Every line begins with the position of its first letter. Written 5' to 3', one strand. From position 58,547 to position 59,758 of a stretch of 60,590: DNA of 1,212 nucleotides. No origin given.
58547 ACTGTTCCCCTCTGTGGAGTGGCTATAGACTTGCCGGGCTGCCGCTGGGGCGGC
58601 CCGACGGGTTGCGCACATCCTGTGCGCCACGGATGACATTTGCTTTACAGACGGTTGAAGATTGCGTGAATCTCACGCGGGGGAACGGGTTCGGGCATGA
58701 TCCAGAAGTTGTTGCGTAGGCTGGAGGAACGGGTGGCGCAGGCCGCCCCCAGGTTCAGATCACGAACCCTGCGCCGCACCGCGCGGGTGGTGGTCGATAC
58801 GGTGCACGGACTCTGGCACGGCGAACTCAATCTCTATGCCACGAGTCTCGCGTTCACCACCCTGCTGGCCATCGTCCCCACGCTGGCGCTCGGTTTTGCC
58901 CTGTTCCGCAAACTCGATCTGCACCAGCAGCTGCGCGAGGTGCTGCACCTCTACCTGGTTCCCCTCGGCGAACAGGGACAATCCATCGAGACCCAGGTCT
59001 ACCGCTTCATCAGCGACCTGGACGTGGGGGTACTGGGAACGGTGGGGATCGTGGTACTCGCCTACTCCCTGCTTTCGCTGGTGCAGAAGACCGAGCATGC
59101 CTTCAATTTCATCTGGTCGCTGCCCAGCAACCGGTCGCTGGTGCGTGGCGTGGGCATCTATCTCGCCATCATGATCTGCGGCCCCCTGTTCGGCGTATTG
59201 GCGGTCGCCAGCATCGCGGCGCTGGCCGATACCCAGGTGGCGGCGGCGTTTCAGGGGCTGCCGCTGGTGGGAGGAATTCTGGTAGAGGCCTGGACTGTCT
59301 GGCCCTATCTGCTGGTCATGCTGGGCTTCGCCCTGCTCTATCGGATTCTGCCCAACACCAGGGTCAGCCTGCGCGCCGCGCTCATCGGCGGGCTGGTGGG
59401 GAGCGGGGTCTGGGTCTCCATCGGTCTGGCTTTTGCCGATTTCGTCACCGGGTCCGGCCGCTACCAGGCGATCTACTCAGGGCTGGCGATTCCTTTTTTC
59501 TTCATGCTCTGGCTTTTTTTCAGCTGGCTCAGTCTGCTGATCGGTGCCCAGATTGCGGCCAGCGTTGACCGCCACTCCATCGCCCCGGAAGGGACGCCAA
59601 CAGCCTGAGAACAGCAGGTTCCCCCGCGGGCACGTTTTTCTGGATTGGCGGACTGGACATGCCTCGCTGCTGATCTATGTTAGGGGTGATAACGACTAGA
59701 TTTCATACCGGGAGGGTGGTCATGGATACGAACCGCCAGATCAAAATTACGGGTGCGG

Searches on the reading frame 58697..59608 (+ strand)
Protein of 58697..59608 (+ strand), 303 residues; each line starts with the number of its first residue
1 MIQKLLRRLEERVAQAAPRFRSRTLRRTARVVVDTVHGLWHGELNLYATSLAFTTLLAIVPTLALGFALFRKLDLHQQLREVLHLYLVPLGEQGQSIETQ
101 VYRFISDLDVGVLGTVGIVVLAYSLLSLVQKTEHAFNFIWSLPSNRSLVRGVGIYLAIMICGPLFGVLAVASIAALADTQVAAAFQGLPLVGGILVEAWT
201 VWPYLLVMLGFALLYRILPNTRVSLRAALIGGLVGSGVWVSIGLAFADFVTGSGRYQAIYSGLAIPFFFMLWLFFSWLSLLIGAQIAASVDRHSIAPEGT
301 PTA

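Call 67: search_protein_families(library=pfam, proteins=[window:58697-59608:+], max_evalue=0.00001)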
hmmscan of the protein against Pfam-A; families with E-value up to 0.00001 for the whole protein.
window:58697-59608:+ (303 aa): 1 family
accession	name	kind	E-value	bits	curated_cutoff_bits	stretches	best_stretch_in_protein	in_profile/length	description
PF03631.20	Virul_fac_BrkB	-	2.4e-44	152.4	33.7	1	42-292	3-257/259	Virulence factor BrkB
